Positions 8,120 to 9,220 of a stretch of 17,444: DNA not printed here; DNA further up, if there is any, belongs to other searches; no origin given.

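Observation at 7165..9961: Lysis-type cassette that embeds a papain-like cysteine protease between lipoproteins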

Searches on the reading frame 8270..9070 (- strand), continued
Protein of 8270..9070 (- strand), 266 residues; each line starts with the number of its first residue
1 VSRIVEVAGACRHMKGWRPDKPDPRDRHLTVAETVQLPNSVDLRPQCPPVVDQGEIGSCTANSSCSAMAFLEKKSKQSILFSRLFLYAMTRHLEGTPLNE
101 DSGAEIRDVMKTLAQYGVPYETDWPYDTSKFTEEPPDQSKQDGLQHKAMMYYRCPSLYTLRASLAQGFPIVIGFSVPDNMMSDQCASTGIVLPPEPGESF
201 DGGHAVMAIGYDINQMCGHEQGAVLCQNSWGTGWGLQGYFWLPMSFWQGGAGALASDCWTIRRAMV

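Call 18: find_encoding_contigs(protein=P0042, flank=5000, max_places=1)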
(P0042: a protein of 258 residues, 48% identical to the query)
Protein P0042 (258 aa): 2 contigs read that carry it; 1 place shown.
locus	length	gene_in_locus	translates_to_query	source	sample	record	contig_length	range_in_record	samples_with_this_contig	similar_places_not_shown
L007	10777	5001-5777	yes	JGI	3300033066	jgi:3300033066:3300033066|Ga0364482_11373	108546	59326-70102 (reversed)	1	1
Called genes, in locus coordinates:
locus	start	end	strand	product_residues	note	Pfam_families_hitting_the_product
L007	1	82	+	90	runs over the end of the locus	-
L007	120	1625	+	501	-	PF22178:Gp5_trimer_C (weak)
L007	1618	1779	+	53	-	-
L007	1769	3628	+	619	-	-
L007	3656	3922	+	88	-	-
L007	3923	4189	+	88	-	PF09723:Zn_ribbon_8 (weak)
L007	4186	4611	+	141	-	-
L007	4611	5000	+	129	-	-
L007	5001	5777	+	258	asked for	PF00112:Peptidase_C1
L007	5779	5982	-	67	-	-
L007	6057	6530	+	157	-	PF08291:Peptidase_M15_3, PF05951:Peptidase_M15_2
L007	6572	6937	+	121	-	-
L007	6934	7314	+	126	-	-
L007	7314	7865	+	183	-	-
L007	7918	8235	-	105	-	-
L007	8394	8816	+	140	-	-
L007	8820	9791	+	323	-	-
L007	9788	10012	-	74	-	PF00364:Biotin_lipoyl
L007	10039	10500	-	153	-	-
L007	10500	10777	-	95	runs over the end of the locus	-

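Call 19: find_encoding_contigs(protein=P0070, flank=5000, max_places=1)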
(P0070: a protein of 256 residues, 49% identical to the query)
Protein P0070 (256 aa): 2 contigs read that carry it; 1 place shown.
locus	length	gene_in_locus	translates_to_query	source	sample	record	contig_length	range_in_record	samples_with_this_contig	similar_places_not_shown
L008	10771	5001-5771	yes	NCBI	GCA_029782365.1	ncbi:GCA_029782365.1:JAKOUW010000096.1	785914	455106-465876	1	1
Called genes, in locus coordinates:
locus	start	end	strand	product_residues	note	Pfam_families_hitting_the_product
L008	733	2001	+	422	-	PF01663:Phosphodiest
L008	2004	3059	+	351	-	PF00583:Acetyltransf_1, PF13302:Acetyltransf_3, PF13508:Acetyltransf_7, PF08445:FR47 (faint), PF28549:NDPSase_N (faint), PF00293:NUDIX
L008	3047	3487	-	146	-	PF01243:PNPOx_N, PF12900:Pyridox_ox_2 (weak)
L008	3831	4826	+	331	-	PF01163:RIO1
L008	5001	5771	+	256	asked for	PF00112:Peptidase_C1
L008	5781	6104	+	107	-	PF09394:Inhibitor_I42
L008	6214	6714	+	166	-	PF01243:PNPOx_N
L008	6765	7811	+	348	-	PF01972:SDH_protease (faint)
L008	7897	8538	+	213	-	PF00571:CBS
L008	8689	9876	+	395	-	PF05175:MTS (weak), PF08468:MTS_N (faint), PF08241:Methyltransf_11 (faint), PF05175:MTS, PF03602:Cons_hypoth95, PF08242:Methyltransf_12 (weak), PF13649:Methyltransf_25 (weak), PF13847:Methyltransf_31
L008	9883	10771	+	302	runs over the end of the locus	PF00753:Lactamase_B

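Call 20: search_solved_structures(query=window:8270-9070:-, max_evalue=0.001, show_alignments=2)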
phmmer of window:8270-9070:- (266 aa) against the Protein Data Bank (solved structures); distinct sequences matched with E-value up to 0.001: 70 (the best 60 are shown).
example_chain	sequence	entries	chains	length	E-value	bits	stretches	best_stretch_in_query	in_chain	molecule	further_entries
3ois_A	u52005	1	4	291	4.9e-37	131.3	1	15-262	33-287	Cysteine protease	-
3f75_A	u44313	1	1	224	2.3e-09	40.5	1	36-254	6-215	Cathepsin L Protease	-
1u9v_A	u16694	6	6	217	1.6e-08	37.8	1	37-243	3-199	Cathepsin K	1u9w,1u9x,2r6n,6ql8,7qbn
6qlm_A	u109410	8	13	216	1.8e-08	37.6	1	37-243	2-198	Cathepsin K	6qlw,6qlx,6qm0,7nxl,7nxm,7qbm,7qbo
9g6a_A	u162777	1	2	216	2.1e-08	37.4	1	38-243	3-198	Cathepsin K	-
1atk_A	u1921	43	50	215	2.6e-08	37.1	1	38-243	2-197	CATHEPSIN K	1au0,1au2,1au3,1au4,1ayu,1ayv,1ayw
5tdi_A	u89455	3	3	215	2.8e-08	37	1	38-243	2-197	Cathepsin K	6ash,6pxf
1by8_A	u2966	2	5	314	3.2e-08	36.8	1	36-243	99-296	PROTEIN (PROCATHEPSIN K)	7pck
1bp4_A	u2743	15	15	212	3.6e-08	36.6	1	38-243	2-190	PAPAIN | 2-HYDROXYETHYL-THIOPAPAIN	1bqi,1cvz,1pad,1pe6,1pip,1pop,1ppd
1snk_A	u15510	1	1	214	4e-08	36.5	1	38-243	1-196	Cathepsin K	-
2cio_A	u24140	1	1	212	4.8e-08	36.2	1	38-243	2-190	PAPAIN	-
2f7d_A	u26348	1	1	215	6.3e-08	35.8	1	38-243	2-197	Cathepsin K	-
3qj3_A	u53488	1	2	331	6.4e-08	35.8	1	29-243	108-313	Cathepsin L-like protein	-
1khp_A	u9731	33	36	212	7e-08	35.7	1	38-243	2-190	Papain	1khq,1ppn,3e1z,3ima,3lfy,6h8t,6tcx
3h7d_A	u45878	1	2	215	8.8e-08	35.3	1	38-242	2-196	Cathepsin K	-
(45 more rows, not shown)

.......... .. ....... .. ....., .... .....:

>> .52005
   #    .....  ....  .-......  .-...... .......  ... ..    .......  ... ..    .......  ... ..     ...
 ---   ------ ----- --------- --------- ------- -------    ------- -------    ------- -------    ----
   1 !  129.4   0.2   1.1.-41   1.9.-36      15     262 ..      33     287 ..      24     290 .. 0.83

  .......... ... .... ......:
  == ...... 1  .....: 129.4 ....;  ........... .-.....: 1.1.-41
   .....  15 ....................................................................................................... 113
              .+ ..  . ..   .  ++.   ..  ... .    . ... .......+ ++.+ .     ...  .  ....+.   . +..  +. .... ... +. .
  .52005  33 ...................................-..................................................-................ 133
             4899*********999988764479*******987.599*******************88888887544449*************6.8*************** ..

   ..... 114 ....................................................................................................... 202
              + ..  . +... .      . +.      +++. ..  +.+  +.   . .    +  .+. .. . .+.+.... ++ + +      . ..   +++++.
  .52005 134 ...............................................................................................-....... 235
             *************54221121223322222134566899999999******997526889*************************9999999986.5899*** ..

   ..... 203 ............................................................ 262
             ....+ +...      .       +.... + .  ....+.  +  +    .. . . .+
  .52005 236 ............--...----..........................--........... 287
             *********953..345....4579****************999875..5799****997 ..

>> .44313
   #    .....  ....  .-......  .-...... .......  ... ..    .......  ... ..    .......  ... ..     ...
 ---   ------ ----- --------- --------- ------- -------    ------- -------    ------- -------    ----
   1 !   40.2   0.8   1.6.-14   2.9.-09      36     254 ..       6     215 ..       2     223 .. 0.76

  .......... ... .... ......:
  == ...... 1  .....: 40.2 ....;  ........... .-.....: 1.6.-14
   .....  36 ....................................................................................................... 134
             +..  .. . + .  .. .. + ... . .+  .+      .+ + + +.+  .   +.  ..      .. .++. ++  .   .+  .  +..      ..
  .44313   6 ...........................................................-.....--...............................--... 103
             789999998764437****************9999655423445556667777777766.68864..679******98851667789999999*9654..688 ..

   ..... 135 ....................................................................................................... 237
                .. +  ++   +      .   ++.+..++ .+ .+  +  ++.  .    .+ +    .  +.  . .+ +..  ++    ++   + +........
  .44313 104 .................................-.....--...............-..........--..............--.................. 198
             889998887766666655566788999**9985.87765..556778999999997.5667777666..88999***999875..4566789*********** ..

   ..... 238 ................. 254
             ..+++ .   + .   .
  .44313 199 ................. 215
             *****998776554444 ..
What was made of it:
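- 8270..9070 (-): C: 266-aa xylellain-type C1A cysteine protease with no signal peptide and no I29 prodomain. The N-terminal motif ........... is conserved. PDB 3OIS 'cysteine protease', E 4.9e-37, aligned from residue 15 (call 20).
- On Peptidase C1A (papain family), short xylellain type: 70 PDB C1 chains at E<=1e-3 (call 20).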

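Call 25: find_related_loci(query=window:8270-9070:-, collection=viral_contigs, flank=5000)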
Query window:8270-9070:- (266 aa) in viral_contigs; peptide patterns used: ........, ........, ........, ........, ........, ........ (x = any residue, [..] = any of these).
2 stretches matched a pattern, but none encodes a relative of the query by tblastn (E <= 1e-3).

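Call 27: find_related_loci(query=A1, collection=viral_contigs, flank=5000)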
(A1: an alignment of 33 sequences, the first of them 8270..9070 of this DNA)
Query A1 (266 aa) in viral_contigs; peptide patterns used: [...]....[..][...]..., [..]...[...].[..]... (x = any residue, [..] = any of these).
600 stretches matched a pattern (row limit reached: there are more); 461 encode a relative of the query (tblastn E <= 1e-3); the best 80 are kept; 80 distinct loci.
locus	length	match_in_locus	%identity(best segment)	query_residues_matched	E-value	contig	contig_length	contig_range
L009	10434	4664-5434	45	2-264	2e-71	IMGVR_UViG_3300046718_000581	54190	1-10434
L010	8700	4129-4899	47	3-264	2e-69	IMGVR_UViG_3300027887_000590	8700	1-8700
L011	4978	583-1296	47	17-263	9e-63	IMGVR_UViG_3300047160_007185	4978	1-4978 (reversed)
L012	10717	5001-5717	44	16-262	2e-62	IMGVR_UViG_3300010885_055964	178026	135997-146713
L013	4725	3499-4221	46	16-262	2e-62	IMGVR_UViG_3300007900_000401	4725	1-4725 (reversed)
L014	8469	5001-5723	45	16-262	5e-62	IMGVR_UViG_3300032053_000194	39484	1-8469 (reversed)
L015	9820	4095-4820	47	16-262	9e-62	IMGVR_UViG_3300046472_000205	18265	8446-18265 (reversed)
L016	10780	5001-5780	43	13-263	8e-62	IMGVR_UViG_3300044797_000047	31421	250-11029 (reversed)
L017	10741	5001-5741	43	12-263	5e-61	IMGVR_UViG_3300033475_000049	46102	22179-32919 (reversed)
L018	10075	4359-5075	45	17-264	3e-60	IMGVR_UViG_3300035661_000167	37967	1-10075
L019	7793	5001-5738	42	12-260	5e-60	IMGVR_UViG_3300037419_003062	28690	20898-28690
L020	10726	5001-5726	43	16-263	6e-60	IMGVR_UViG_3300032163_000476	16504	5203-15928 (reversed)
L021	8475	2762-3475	41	17-261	2e-59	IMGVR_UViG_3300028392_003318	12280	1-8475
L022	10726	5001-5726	43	16-262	1e-59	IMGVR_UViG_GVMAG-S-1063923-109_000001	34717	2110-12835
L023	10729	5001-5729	43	12-263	2e-59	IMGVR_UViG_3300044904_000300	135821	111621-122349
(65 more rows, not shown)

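Call 33: search_protein_families(library=pfam, alignment_id=A2, max_evalue=0.001)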
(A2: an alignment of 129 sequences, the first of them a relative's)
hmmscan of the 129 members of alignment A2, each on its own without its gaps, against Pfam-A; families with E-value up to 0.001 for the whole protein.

A. member 1, L009:5470-5910:+ (146 aa): 2 families
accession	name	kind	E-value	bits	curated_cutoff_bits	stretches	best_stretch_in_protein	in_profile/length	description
PF08291.16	Peptidase_M15_3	-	2.8e-14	53.6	23.2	1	12-124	2-108/108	Peptidase M15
PF05951.18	Peptidase_M15_2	-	2.9e-05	24.3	27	1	42-127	62-149/153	Bacterial protein of unknown function (DUF882)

B. families by the number of members that match (of 129 scanned): 55 families (the first 25 are shown)
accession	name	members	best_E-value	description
PF20901.3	Sf6_terminase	2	1.2e-06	Bacteriophage Sf6, terminase small subunit-like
PF08241.18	Methyltransf_11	2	3.1e-05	Methyltransferase domain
PF13022.12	HTH_Tnp_1_2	2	0.00026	Helix-turn-helix of insertion element transposase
PF01527.26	HTH_Tnp_1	2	0.00037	Transposase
PF16510.12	P22_portal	1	8e-140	Phage P22-like portal protein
PF07230.16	Portal_T4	1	5e-71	Bacteriophage T4-like portal protein (Gp20)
PF08822.17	DUF1804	1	7e-52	Protein of unknown function (DUF1804)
PF01555.25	N6_N4_Mtase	1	8.5e-33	DNA methylase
PF01385.25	OrfB_IS605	1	5e-27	Probable transposase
PF01510.30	Amidase_2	1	7.5e-22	N-acetylmuramoyl-L-alanine amidase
PF01832.25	Glucosaminidase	1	4.1e-17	Mannosyl-glycoprotein endo-beta-N-acetylglucosaminidase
PF18925.5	DUF5675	1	1.8e-16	Family of unknown function (DUF5675)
PF16473.11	Rv2179c-like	1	4.9e-16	3'-5' exoribonuclease Rv2179c-like domain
PF25612.1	DUF7940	1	1.9e-15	Family of unknown function (DUF7940)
PF01111.24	CKS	1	2.9e-15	Cyclin-dependent kinase regulatory subunit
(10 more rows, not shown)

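Call 35: search_protein_families(library=pfam, alignment_id=A3, max_evalue=0.001)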
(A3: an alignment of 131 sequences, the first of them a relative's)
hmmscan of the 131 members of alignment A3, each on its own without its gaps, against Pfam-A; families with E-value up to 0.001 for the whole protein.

A. member 1, L009:4236-4661:+ (141 aa): 0 families

B. families by the number of members that match (of 131 scanned): 41 families (the first 25 are shown)
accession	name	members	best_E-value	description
PF13385.13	Laminin_G_3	2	3.3e-33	Concanavalin A-like lectin/glucanases superfamily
PF02678.22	Pirin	2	1.8e-23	Pirin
PF07087.16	DUF1353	2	2.4e-22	Protein of unknown function (DUF1353)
PF03237.21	Terminase_6N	2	1.1e-18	Terminase large subunit, T4likevirus-type, N-terminal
PF12708.12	Pect-lyase_RHGA_epim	2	9.3e-17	Rhamnogalacturonase A/epimerase, pectate lyase-like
PF17954.7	Pirin_C_2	2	1e-15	Quercetinase C-terminal cupin domain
PF07460.16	NUMOD3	2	1.7e-15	NUMOD3 motif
PF01844.29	HNH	2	9.2e-10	HNH endonuclease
PF17289.8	Terminase_6C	2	9.4e-07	Terminase RNaseH-like domain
PF07883.17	Cupin_2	2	8.2e-05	Cupin domain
PF02656.20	DUF202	2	0.00039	Domain of unknown function (DUF202)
PF07068.17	Gp23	1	3.6e-73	Major capsid protein Gp23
PF06381.16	Phage_portal_3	1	1.7e-60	Phage portal protein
PF05133.19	SPP1_portal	1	3.1e-23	Phage portal protein, SPP1 Gp6-like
PF18013.6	Phage_lysozyme2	1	5.5e-20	Phage tail lysozyme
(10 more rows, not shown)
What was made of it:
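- That is near the chance expectation (calls 33, 35).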

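Call 47: search_protein_families(library=pfam, proteins=[L002:3917-6178:+, L001:4387-4785:-, L001:5760-6314:-, L001:4040-4333:-, L001:6373-6624:-, L006:6467-7075:+, L007:6572-6937:+, L007:6934-7314:+, L007:7314-7865:+, L003:4883-5389:+], max_evalue=0.01)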
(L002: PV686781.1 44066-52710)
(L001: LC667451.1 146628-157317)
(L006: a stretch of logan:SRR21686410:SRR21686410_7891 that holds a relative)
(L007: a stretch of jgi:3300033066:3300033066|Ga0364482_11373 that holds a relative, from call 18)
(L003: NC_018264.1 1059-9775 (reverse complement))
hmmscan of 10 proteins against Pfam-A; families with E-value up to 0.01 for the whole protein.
L002:3917-6178:+ (753 aa): 7 families
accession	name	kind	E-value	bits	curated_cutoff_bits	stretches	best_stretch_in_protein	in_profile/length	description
PF08924.17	Rv2525c_GlyHyd-like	-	1e-28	101.2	27.2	1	403-572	1-196/198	Rv2525c-like, glycoside hydrolase-like domain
PF01471.23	PG_binding_1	-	1.7e-18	67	23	1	603-659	2-57/57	Putative peptidoglycan binding domain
PF00112.29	Peptidase_C1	-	3e-06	27.9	20.7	1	39-225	14-196/220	Papain family cysteine protease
PF13529.12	Peptidase_C39_2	-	5.9e-05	24.1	24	1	116-210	56-134/143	Peptidase_C39 like family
PF09374.15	PG_binding_3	-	8.6e-05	23.1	24.6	0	643-660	15-32/76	Predicted Peptidoglycan domain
PF02369.22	Big_1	-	0.00012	22.5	34.9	1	303-355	29-81/93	Bacterial Ig-like domain (group 1)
PF10670.15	DUF4198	-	0.0019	18.8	34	1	295-341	148-196/209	Domain of unknown function (DUF4198)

L001:4387-4785:- (132 aa): 0 families

L001:5760-6314:- (184 aa): 0 families

L001:4040-4333:- (97 aa): 0 families

L001:6373-6624:- (83 aa): 0 families

L006:6467-7075:+ (202 aa): 0 families

L007:6572-6937:+ (121 aa): 0 families

L007:6934-7314:+ (126 aa): 0 families

L007:7314-7865:+ (183 aa): 0 families

L003:4883-5389:+ (168 aa): 2 families
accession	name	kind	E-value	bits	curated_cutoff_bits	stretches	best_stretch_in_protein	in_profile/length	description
PF04830.18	DUF637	-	0.0011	19.2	26.6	1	39-118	63-144/168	Possible hemagglutinin (DUF637)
PF24418.1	DUF7550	-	0.004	17.3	27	1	11-32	37-58/59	Family of unknown function (DUF7550)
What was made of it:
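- In MMB025 the same C1 domain sits in the position that CHAP or peptidase domains usually occupy in a modular endolysin, together with a muramidase-like domain and PG_binding_1 (call 47).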

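Call 71: search_protein_families(library=ncbifam, proteins=[window:8270-9070:-], max_evalue=0.1)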
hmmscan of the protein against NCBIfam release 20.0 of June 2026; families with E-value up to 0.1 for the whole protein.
window:8270-9070:- (266 aa): 0 families
